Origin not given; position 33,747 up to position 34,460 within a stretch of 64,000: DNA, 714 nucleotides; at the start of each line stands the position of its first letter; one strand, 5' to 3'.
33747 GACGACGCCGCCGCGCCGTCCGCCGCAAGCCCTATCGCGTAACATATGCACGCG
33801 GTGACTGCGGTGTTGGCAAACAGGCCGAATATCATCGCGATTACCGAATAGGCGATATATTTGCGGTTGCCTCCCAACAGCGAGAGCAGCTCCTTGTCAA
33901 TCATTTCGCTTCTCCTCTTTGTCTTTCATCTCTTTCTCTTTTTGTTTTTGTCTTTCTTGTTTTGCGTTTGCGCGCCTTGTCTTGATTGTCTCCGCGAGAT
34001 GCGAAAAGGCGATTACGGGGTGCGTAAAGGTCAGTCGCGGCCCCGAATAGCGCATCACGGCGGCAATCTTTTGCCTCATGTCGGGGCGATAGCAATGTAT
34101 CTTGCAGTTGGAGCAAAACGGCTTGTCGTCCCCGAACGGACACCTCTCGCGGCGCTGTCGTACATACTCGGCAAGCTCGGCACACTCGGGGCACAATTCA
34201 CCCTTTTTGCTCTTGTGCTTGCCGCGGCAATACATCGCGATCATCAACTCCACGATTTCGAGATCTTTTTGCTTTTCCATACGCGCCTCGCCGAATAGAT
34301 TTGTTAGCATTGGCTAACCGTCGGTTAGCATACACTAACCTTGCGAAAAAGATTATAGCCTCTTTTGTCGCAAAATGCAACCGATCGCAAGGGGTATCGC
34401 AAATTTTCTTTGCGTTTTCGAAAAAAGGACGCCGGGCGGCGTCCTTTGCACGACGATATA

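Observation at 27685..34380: Six-gene, translationally coupled operon fusing a CydDC-like ABC exporter to an MptD-type ECF importer module, led by a YgbA_NO Cys-rich protein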

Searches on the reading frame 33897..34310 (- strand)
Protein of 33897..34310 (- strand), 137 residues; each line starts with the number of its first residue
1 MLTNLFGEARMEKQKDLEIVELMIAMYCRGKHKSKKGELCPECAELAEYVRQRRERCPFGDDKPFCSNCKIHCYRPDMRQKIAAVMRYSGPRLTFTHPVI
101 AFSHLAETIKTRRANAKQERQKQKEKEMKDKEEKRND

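Call 3: search_protein_families(library=pfam, max_evalue=0.01, proteins=[window:33900-34310:-])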
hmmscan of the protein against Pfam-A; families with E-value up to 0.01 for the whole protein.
seq(137 aa): 1 family
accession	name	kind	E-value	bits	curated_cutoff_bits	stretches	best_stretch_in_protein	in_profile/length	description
PF11756.13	YgbA_NO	-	1.4e-39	135.2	25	1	13-114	3-103/106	Nitrous oxide-stimulated promoter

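Call 4: search_protein_families(library=ncbifam, max_evalue=0.01, proteins=[window:33900-34310:-])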
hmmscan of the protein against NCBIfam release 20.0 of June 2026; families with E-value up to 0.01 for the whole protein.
seq(137 aa): 7 families
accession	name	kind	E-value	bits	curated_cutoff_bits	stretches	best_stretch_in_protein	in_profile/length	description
NF007714.0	PRK10410.1-2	equivalog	1.8e-38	131.3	88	1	10-105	6-101/103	nitrous oxide-stimulated promoter family protein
NF007715.0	PRK10410.1-3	equivalog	9.3e-34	116.2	179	1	15-126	13-124/132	nitrous oxide-stimulated promoter family protein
NF007717.0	PRK10410.2-1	equivalog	5.2e-24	84.9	241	1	13-119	10-113/141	nitrous oxide-stimulated promoter family protein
NF007716.0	PRK10410.1-4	equivalog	2.5e-21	76.1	172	1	17-112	10-103/114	nitrous oxide-stimulated promoter family protein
NF007719.0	PRK10410.2-3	equivalog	1.7e-17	63.4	211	1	22-109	3-88/103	nitrous oxide-stimulated promoter family protein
NF007713.0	PRK10410.1-1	equivalog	1.3e-16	61.1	234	1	21-114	14-105/117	nitrous oxide-stimulated promoter family protein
NF007718.0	PRK10410.2-2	equivalog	3e-15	56.5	148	1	38-97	50-108/118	nitrous oxide-stimulated promoter family protein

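Call 19: find_homologous_proteins(query=window:33897-34310:-)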
Query window:33897-34310:- (137 aa): 119 proteins with E <= 0.001 among 123 candidates.
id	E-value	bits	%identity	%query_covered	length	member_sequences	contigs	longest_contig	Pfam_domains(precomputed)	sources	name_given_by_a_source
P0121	9.0e-72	257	100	84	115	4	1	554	PF11756.14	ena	-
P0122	2.7e-57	210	73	88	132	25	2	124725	PF11756.14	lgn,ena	-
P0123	5.8e-57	209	77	86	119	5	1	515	PF11756.14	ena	-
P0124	1.1e-56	208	79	85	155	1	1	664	PF11756.14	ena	-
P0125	2.4e-56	207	77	80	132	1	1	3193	PF11756.14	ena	-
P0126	1.9e-54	201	74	79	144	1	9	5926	PF11756.14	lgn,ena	-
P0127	3.9e-47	177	63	88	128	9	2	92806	PF11756.14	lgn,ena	-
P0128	3.5e-45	171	69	75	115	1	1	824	PF11756.14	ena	-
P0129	1.1e-44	170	67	81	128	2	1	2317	PF11756.14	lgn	-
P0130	7.8e-44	167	62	87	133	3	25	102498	PF11756.14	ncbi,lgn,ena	-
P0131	1.2e-43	166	64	82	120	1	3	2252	PF11756.14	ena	-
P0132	2.7e-42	162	69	71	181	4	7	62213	PF11756.14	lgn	-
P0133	3.8e-42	161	62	82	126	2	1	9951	PF11756.14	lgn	-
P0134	1.7e-41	159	68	72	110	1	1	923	PF11756.14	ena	-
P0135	3.2e-41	158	59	82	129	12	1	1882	PF11756.14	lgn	-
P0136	3.8e-41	158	66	72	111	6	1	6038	PF11756.14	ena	-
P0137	1.1e-40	157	59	81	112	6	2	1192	PF11756.14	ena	-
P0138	1.3e-40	156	65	72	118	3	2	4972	PF11756.14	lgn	-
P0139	1.6e-40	156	68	71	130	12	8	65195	PF11756.14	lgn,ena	-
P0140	4.6e-40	155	65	72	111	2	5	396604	PF11756.14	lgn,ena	-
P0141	7.1e-39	151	66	69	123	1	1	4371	PF11756.14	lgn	-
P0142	9.2e-39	150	64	72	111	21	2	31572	PF11756.14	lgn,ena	-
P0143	9.3e-39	150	63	72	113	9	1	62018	PF11756.14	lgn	-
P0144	1.2e-38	150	55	88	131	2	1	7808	PF11756.14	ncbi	-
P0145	1.3e-38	150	56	88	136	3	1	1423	PF11756.14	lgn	-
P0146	1.3e-38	150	59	74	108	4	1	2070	PF11756.14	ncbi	-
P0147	1.4e-38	150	62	72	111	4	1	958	PF11756.14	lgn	-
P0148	1.9e-38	149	63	69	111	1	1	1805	PF11756.14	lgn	-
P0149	2.2e-38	149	64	72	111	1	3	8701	PF11756.14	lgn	-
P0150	2.3e-38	149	62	72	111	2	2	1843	PF11756.14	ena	-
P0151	3.4e-38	149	62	72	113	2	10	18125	PF11756.14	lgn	-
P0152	4.2e-38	148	62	72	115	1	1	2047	PF11756.14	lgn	-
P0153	4.3e-38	148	59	72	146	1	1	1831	PF11756.14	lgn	-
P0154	5.9e-38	148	55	80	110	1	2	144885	PF11756.14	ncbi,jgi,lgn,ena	ncbi:MAG: nitrous oxide-stimulated promoter family protein [Clostridia bacterium]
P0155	9.4e-38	147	51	89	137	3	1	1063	PF11756.14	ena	-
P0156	1.1e-37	147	62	72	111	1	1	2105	PF11756.14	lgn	-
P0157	2.0e-37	146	63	69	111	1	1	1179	PF11756.14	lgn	-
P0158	3.7e-37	145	58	75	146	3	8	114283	PF11756.14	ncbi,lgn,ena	-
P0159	5.4e-37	145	61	72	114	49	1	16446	PF11756.14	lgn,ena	-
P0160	1.4e-36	143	57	79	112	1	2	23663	PF11756.14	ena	-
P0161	3.3e-36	142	61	72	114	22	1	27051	PF11756.14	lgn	-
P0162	6.3e-36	141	60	68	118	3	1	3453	PF11756.14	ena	-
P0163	2.9e-35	139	60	69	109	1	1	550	PF11756.14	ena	-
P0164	1.5e-34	137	57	78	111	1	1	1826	PF11756.14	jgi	-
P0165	2.1e-33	133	54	74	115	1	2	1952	PF11756.14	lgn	-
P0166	2.5e-33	133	53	74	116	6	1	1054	PF11756.14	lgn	-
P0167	3.0e-33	133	54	74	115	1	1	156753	PF11756.14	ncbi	-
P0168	3.2e-33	133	54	74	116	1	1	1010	PF11756.14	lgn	-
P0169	3.6e-33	132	54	74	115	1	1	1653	PF11756.14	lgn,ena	-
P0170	4.6e-33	132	60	68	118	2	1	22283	PF11756.14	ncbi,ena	-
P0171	5.3e-33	132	56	74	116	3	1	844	PF11756.14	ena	-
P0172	1.1e-32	131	47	79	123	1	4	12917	PF11756.14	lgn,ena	-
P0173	1.1e-32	131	50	78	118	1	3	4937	PF11756.14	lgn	-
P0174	4.0e-32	129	55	69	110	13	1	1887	PF11756.14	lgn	-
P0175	5.2e-32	129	49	99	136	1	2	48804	PF11756.14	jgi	-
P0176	1.9e-31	127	55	75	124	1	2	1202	PF11756.14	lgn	-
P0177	8.7e-31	125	57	68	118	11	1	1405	PF11756.14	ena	-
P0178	9.8e-31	124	51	75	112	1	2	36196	PF11756.14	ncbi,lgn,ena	-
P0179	1.1e-30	124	56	74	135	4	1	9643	PF11756.14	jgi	-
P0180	1.5e-30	124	50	85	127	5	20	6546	PF11756.14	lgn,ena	-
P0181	1.8e-30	124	50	86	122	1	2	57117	PF11756.14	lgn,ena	-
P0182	3.6e-30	123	58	68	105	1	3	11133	PF11756.14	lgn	-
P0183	8.3e-30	121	53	64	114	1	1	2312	PF11756.14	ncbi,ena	-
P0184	1.6e-29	121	48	82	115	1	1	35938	PF11756.14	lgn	-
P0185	2.1e-29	120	53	74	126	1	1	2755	PF11756.14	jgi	-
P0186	3.1e-29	120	52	74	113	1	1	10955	PF11756.14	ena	-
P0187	3.6e-29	119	54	73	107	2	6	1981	PF11756.14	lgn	-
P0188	3.8e-29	119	56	63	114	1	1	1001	PF11756.14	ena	-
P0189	3.9e-29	119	49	79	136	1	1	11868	PF11756.14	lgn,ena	-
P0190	7.7e-29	118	57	63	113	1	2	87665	PF11756.14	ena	-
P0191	9.8e-29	118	47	77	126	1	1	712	PF11756.14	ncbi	-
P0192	1.1e-28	118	42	84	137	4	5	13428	PF11756.14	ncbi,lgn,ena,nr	ncbi:MAG: nitrous oxide-stimulated promoter family protein [Agathobacter sp.]|nr:nitrous oxide-stimu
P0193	1.2e-28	118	55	73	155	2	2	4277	PF11756.14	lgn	-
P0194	1.2e-28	118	49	75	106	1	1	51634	PF11756.14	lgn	-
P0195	1.6e-28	117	62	53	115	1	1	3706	PF11756.14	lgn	-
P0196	2.8e-28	116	53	72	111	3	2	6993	PF11756.14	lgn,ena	-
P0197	3.7e-28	116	51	74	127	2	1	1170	PF11756.14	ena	-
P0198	5.4e-28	116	51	69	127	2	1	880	PF11756.14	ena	-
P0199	5.7e-28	116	58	66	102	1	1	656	PF11756.14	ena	-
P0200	7.8e-28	115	54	70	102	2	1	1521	PF11756.14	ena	-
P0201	8.6e-28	115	54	67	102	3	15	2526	PF11756.14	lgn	-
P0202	9.9e-28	115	47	85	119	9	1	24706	PF11756.14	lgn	-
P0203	1.4e-27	114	52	64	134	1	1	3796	PF11756.14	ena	-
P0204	1.6e-27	114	44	69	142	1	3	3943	PF11756.14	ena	-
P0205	2.8e-27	113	60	63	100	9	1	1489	PF11756.14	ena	-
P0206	5.7e-27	112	59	63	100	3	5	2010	PF11756.14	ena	-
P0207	2.6e-26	110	48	74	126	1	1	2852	PF11756.14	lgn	-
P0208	3.4e-26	110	52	72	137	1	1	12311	PF11756.14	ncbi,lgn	ncbi:MAG: nitrous oxide-stimulated promoter family protein [Planctomycetota bacterium]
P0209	4.2e-26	109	48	72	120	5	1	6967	PF11756.14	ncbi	-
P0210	6.1e-26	109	49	73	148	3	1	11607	PF11756.14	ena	-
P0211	6.9e-26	109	53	67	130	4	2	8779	PF11756.14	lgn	-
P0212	9.9e-26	108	50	67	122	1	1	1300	PF11756.14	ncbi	-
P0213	1.6e-25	108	47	73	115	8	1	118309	PF11756.14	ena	-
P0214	3.6e-25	106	46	80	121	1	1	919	PF11756.14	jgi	jgi:hypothetical protein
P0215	5.3e-25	106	49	64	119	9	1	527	PF11756.14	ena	-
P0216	5.8e-25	106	46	72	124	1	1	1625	PF11756.14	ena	-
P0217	6.0e-25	106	48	72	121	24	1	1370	PF11756.14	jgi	jgi:hypothetical protein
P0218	1.2e-24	105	46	73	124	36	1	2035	PF11756.14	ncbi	-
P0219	1.7e-24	104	46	69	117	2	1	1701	PF11756.14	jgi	jgi:hypothetical protein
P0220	1.8e-24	104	49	66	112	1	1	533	PF11756.14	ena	-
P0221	2.3e-24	104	52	67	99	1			PF11756.14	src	-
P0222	2.3e-24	104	53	66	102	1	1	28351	PF11756.14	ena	-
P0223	2.9e-24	104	57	63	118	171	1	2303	PF11756.14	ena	-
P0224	5.0e-24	103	45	72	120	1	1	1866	PF11756.14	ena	-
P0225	5.8e-24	103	51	63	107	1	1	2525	PF11756.14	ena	-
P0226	9.0e-24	102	47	72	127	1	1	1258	PF11756.14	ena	-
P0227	1.1e-23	102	51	72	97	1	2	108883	PF11756.14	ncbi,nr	ncbi:MAG: nitrous oxide-stimulated promoter family protein [Pseudoflavonifractor sp.]|nr:nitrous oxi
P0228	1.3e-23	101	44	74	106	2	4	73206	PF11756.14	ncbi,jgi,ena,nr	ncbi:MAG: nitrous oxide-stimulated promoter family protein [Rhodopirellula sp.]|nr:nitrous oxide-sti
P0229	2.4e-23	101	52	70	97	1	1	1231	PF11756.14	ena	-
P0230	2.7e-23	100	47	67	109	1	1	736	PF11756.14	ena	-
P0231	3.0e-23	100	47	73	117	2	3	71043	PF11756.14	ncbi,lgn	-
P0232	3.9e-23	100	43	74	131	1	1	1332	PF11756.14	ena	-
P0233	5.4e-23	99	53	63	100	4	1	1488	PF11756.14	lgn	-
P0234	8.1e-23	99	46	70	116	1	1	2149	PF11756.14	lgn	-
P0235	8.8e-23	99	48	64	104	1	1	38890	PF11756.14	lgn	-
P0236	2.9e-22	97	47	64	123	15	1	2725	PF11756.14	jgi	jgi:hypothetical protein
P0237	2.8e-21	94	50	67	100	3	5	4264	PF11756.14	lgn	-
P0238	4.7e-21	93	56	60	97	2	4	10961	PF11756.14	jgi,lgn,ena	jgi:predicted amidophosphoribosyltransferase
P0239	6.7e-16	76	44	71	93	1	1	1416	PF11756.14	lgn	-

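Call 20: find_encoding_contigs(protein=P0140, flank=9000, max_places=1)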
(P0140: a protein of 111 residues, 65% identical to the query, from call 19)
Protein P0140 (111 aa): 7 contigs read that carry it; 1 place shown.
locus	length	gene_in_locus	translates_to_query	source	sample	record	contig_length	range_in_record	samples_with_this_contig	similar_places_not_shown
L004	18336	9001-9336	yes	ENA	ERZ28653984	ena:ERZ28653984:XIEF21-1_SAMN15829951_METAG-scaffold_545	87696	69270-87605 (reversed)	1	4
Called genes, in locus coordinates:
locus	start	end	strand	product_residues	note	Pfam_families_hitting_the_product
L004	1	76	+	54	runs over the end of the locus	?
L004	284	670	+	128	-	-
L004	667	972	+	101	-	PF06124:DUF960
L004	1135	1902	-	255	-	-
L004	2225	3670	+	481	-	-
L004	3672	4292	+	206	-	-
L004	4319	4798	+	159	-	-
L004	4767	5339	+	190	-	-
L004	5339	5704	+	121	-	-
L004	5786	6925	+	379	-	PF14659:Phage_int_SAM_3, PF00589:Phage_integrase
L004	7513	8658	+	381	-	PF01757:Acyl_transf_3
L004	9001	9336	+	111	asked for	PF11756:YgbA_NO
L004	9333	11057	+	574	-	PF00664:ABC_membrane, PF13476:AAA_23 (weak), PF00005:ABC_tran, PF02463:SMC_N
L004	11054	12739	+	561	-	PF00664:ABC_membrane, PF00005:ABC_tran, PF02463:SMC_N (weak)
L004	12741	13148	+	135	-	PF04304:DUF454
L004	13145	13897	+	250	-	PF05031:NEAT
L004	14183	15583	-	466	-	-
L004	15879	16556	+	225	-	PF01712:dNK (weak), PF02223:Thymidylate_kin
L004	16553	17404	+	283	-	PF13527:Acetyltransf_9, PF00583:Acetyltransf_1 (weak)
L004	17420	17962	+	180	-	PF01965:DJ-1_PfpI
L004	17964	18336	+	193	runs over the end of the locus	PF01812:5-FTHF_cyc-lig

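Call 21: find_encoding_contigs(protein=P0154, flank=9000, max_places=1)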
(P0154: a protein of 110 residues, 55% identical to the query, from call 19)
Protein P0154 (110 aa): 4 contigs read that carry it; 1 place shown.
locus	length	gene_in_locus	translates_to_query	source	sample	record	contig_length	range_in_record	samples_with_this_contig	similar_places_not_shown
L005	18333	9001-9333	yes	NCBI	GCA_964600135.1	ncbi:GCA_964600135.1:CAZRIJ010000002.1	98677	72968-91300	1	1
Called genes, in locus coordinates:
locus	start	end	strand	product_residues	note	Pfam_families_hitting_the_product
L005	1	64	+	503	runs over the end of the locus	PF02874:ATP-synt_ab_N, PF00006:ATP-synt_ab, PF00306:ATP-synt_ab_C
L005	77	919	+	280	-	PF00231:ATP-synt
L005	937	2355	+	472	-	PF02874:ATP-synt_ab_N, PF00006:ATP-synt_ab, PF22919:ATP-synt_VA_C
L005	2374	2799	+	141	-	PF02823:ATP-synt_DE_N, PF00401:ATP-synt_DE (weak)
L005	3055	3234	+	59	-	-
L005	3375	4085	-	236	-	PF20730:YetF_N (weak), PF04239:DUF421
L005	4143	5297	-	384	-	PF03663:Glyco_hydro_76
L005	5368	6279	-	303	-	PF03372:Exo_endo_phos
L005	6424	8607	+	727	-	PF00135:COesterase, PF07859:Abhydrolase_3, PF20434:BD-FAE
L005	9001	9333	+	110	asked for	PF11756:YgbA_NO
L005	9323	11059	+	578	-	PF00664:ABC_membrane, PF00005:ABC_tran, PF02463:SMC_N, PF13555:AAA_29 (faint)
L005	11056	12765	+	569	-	PF00664:ABC_membrane, PF00005:ABC_tran, PF02463:SMC_N (faint)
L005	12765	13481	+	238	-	PF09605:Trep_Strep (weak)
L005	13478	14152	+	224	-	PF02361:CbiQ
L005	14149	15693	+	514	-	PF02463:SMC_N (faint), PF03193:RsgA_GTPase (faint), PF13476:AAA_23 (faint), PF13555:AAA_29 (faint), PF00005:ABC_tran, PF13304:AAA_21 (faint), PF00005:ABC_tran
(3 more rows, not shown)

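Call 22: find_encoding_contigs(protein=P0213, flank=9000, max_places=1)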
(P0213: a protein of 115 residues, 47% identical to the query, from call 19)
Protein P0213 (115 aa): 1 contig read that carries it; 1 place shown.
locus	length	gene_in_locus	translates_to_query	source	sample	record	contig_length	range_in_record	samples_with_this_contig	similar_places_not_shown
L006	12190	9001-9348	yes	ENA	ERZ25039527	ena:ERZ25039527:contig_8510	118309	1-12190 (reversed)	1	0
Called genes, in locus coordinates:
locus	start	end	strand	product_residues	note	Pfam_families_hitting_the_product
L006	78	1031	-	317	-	PF00535:Glycos_transf_2, PF10111:Glyco_tranf_2_2 (faint), PF13641:Glyco_tranf_2_3, PF13632:Glyco_trans_2_3 (weak)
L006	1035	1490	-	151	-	PF04321:RmlD_sub_bind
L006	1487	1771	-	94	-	PF01370:Epimerase, PF02719:Polysacc_synt_2, PF04321:RmlD_sub_bind, PF07993:NAD_binding_4 (weak), PF16363:GDP_Man_Dehyd, PF01073:3Beta_HSD (weak)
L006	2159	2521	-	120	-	PF01135:PCMT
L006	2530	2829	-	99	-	PF01135:PCMT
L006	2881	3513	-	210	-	PF00657:Lipase_GDSL (weak), PF13472:Lipase_GDSL_2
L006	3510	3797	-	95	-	-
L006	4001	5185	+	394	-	PF00155:Aminotran_1_2, PF01212:Beta_elim_lyase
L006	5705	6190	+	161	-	PF05175:MTS (weak), PF06325:PrmA, PF13489:Methyltransf_23 (weak), PF13847:Methyltransf_31 (weak), PF13649:Methyltransf_25 (weak)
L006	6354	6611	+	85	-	PF13271:DUF4062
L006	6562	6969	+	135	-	-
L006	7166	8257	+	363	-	-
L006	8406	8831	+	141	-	PF07719:TPR_2 (faint), PF13374:TPR_10 (faint), PF13424:TPR_12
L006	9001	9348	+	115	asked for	PF11756:YgbA_NO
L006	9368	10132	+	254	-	PF01048:PNP_UDP_1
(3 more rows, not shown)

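Call 25: find_encoding_contigs(protein=P0227, flank=9000, max_places=1)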
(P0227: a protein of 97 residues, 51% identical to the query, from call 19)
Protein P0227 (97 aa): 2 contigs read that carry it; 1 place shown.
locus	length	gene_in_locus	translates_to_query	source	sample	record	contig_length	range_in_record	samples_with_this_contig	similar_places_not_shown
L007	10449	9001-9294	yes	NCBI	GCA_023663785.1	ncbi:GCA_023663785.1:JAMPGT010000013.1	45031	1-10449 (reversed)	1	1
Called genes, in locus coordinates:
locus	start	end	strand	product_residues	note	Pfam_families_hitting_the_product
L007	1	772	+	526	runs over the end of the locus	PF00772:DnaB, PF20307:divDNAB (faint), PF13481:AAA_25, PF03796:DnaB_C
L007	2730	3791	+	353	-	-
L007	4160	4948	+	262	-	PF20613:HipA_2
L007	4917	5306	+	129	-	PF11236:DUF3037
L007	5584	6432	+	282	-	PF00005:ABC_tran, PF13304:AAA_21 (faint)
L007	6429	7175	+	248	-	-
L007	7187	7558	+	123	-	PF00392:GntR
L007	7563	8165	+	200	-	-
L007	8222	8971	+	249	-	PF14512:TM1586_NiRdase (faint), PF00881:Nitroreductase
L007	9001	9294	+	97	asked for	PF11756:YgbA_NO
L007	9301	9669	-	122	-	PF01548:DEDD_Tnp_IS110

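Call 47: search_protein_families(library=pfam, max_evalue=0.001, proteins=[L004:12741-13148:+, L004:13145-13897:+])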
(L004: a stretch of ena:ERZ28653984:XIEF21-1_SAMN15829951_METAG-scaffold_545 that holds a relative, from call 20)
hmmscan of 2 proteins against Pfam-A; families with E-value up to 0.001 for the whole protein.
L004:12741-13148:+ (135 aa): 1 family
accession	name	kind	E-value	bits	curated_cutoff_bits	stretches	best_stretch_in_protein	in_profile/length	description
PF04304.18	DUF454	-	4.8e-31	107.6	35.1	1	5-122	1-114/115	Protein of unknown function (DUF454)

L004:13145-13897:+ (250 aa): 1 family
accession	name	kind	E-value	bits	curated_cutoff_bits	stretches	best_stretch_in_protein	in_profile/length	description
PF05031.18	NEAT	-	1.9e-14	54.5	32.8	1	27-149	2-117/119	Iron Transport-associated domain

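Call 56: search_solved_structures(query=L004:13145-13897:+, max_evalue=0.01)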
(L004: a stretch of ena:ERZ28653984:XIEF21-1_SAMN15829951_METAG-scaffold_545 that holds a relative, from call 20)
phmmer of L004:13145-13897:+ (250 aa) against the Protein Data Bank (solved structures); distinct sequences matched with E-value up to 0.01: 2.
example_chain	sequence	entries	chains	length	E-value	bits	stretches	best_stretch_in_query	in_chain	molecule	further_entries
3sik_A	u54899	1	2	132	0.0032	20.5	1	24-136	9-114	Conserved domain protein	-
3sz6_A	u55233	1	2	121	0.0074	19.4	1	25-135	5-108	Conserved domain protein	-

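Call 62: find_encoding_contigs(protein=P0158, flank=8000, max_places=1)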
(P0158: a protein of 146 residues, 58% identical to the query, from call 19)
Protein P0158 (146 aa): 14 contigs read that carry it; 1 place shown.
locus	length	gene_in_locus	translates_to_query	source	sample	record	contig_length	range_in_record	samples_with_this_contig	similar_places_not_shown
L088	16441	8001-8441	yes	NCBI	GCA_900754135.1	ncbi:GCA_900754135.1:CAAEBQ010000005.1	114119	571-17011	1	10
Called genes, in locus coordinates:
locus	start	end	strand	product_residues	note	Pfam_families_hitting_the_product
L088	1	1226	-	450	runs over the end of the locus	PF13173:AAA_14, PF13635:DUF4143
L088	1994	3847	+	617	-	-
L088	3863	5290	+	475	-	PF00587:tRNA-synt_2b, PF03129:HGTP_anticodon, PF09180:ProRS-C_1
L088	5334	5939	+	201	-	PF02659:Mntp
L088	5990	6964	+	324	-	-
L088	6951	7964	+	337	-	PF11335:DUF3137 (weak)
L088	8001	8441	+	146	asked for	PF11756:YgbA_NO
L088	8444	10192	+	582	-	PF00664:ABC_membrane, PF00005:ABC_tran, PF02463:SMC_N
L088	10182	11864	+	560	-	PF00664:ABC_membrane, PF00005:ABC_tran, PF02463:SMC_N (weak)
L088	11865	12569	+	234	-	PF09605:Trep_Strep (faint)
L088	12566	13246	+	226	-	PF02361:CbiQ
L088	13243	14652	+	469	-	PF02463:SMC_N (faint), PF03193:RsgA_GTPase (faint), PF13555:AAA_29 (faint), PF20720:nSTAND3 (faint), PF00005:ABC_tran, PF13191:AAA_16 (faint), PF00005:ABC_tran, PF13304:AAA_21, +1 more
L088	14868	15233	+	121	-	PF01325:Fe_dep_repress, PF01047:MarR (weak), PF02742:Fe_dep_repr_C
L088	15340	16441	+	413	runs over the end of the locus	-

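Call 63: find_encoding_contigs(protein=P0167, flank=8000, max_places=1)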
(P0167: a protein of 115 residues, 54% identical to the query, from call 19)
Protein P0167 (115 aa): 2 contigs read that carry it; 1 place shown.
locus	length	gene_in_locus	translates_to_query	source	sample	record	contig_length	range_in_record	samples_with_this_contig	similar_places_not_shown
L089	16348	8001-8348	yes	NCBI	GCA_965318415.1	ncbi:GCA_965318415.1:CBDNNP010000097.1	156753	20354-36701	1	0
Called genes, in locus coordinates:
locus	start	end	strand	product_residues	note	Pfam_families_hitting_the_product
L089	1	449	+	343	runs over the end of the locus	PF00022:Actin (faint), PF06723:MreB_Mbl, PF00012:HSP70, PF14450:FtsA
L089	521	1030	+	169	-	-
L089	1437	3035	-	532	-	PF00199:Catalase, PF06628:Catalase-rel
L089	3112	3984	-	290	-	PF00892:EamA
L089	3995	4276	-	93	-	PF02583:Trns_repr_metal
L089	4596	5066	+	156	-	PF00664:ABC_membrane (weak)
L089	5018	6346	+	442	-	PF00664:ABC_membrane, PF00005:ABC_tran, PF02463:SMC_N (faint)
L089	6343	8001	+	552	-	PF00664:ABC_membrane, PF00005:ABC_tran, PF13304:AAA_21 (faint), PF02463:SMC_N (weak)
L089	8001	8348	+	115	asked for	PF11756:YgbA_NO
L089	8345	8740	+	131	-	PF04304:DUF454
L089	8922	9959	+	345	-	PF01795:Methyltransf_5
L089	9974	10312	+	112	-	PF12643:MazG-like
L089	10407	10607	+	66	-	-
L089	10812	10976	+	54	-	PF00471:Ribosomal_L33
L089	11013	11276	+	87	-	PF00584:SecE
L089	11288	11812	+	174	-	PF02357:NusG, PF00467:KOW (weak)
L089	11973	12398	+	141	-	PF03946:Ribosomal_L11_N, PF00298:Ribosomal_L11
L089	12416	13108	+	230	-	PF00687:Ribosomal_L1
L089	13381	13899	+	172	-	PF00466:Ribosomal_L10, PF27436:RL10_C (weak)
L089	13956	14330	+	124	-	PF16320:Ribosomal_L12_N, PF00542:Ribosomal_L12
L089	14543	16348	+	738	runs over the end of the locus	PF00990:GGDEF, PF00563:EAL, PF08447:PAS_3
